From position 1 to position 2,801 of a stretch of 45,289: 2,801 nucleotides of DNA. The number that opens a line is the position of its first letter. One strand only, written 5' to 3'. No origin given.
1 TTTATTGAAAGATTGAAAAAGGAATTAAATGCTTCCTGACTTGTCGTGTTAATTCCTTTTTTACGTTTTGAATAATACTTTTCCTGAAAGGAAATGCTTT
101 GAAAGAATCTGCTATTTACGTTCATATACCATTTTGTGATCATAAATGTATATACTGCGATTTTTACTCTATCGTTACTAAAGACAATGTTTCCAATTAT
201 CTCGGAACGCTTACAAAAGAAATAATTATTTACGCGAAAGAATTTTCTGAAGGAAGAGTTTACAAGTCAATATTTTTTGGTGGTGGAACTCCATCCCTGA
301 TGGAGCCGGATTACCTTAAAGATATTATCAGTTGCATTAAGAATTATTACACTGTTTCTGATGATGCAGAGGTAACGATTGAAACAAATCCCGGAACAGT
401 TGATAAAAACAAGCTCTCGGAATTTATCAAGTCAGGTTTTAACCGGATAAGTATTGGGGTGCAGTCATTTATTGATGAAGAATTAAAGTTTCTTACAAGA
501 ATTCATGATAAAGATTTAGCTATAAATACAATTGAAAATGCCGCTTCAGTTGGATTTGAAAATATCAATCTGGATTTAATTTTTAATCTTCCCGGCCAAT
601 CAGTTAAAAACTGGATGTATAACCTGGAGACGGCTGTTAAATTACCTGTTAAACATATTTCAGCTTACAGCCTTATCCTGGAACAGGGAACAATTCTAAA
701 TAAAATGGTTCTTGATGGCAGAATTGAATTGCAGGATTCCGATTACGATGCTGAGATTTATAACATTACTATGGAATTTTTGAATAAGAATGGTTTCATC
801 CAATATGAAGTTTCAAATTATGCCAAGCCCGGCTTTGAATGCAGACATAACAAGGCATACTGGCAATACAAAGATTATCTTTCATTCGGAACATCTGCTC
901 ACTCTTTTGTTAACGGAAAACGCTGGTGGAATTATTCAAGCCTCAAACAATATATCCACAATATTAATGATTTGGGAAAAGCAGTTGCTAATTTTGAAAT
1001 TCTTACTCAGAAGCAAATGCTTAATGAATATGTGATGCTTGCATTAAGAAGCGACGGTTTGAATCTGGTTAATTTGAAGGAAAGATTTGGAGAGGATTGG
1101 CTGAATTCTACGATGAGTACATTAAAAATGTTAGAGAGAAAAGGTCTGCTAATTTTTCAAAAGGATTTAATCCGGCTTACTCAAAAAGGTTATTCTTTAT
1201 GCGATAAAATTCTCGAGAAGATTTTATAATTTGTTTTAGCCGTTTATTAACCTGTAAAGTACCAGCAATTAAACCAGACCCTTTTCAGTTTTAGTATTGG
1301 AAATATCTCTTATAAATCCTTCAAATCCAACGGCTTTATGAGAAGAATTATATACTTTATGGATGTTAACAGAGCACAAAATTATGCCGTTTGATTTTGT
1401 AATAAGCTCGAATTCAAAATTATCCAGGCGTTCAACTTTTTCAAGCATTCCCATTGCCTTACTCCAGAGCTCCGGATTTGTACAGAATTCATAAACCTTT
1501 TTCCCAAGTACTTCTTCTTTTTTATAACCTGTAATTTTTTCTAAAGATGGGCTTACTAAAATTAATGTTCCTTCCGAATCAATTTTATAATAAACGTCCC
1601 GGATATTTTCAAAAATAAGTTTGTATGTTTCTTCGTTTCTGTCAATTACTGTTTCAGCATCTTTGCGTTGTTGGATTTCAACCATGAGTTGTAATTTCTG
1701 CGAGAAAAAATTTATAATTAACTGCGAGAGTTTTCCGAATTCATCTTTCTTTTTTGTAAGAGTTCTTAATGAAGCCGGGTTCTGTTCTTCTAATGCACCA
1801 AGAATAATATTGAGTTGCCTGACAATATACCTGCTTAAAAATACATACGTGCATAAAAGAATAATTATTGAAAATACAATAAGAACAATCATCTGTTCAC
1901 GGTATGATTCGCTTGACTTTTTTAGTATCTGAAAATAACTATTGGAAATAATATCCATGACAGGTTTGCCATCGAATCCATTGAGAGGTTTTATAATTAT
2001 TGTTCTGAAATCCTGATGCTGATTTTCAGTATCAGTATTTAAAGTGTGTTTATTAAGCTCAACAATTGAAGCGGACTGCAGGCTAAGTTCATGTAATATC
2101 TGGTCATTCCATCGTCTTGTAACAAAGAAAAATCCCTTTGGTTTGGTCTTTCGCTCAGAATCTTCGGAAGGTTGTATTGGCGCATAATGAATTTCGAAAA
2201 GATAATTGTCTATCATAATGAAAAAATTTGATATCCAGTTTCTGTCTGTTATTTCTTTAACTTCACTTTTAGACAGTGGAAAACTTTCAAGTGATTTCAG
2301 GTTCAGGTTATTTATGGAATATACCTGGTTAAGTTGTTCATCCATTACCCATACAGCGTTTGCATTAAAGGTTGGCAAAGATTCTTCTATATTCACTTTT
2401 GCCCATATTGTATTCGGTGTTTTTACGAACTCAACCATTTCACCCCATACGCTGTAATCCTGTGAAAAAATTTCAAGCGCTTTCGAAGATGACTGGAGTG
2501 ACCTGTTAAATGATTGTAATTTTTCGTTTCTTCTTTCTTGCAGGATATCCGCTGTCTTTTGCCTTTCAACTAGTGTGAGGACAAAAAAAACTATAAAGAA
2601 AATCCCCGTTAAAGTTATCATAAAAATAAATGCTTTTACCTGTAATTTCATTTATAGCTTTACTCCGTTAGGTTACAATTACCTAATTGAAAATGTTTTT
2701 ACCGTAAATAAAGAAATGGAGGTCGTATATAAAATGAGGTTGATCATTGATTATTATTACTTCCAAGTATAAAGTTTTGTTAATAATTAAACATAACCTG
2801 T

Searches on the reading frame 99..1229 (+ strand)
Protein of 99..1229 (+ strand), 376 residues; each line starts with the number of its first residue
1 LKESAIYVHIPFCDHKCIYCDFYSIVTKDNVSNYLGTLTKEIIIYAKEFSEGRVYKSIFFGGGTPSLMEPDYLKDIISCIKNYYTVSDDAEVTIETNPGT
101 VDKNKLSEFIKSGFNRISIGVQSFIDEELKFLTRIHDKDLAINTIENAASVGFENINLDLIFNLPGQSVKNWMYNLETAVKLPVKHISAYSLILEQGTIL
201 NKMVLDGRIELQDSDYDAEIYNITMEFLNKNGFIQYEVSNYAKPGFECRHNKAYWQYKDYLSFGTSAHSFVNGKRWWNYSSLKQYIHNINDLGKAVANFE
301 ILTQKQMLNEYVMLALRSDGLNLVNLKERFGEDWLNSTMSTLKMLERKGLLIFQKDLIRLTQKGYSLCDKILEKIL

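Call 104: search_protein_families(library=pfam, proteins=[window:99-1229:+], max_evalue=0.000001)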
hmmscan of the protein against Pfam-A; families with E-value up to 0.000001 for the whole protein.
window:99-1229:+ (376 aa): 2 families
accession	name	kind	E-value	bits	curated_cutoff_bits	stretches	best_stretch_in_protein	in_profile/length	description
PF04055.27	Radical_SAM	-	8.4e-26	91.5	29.5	1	7-170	1-157/166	Radical SAM superfamily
PF06969.22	HemN_C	-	1.2e-10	41.7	24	1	302-365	1-65/67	HemN C-terminal domain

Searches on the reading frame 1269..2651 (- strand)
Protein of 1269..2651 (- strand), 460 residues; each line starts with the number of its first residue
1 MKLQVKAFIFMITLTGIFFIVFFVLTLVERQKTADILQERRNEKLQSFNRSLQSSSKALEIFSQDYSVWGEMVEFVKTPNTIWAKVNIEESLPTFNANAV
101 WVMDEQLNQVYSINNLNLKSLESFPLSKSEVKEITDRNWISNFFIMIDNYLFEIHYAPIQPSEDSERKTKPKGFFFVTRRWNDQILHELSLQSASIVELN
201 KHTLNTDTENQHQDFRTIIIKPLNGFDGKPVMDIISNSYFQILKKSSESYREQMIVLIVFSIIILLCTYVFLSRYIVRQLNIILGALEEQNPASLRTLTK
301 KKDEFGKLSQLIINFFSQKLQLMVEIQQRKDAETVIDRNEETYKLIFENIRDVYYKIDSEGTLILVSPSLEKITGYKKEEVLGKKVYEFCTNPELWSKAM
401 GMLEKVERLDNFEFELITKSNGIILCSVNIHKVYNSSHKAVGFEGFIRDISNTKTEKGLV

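Call 104: search_protein_families(library=pfam, proteins=[window:1269-2651:-], max_evalue=0.000001)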
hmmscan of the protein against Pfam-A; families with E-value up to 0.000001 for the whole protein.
window:1269-2651:- (460 aa): 3 families
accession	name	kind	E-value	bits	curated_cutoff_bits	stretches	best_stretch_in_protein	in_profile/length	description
PF05228.19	CHASE4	-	1.7e-14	54.6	26.2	1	52-193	2-133/140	CHASE4 domain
PF13426.13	PAS_9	-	7.8e-13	49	27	1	356-451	6-102/103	PAS domain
PF00989.32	PAS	-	1.1e-10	41.9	22.6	1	343-450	3-113/113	PAS fold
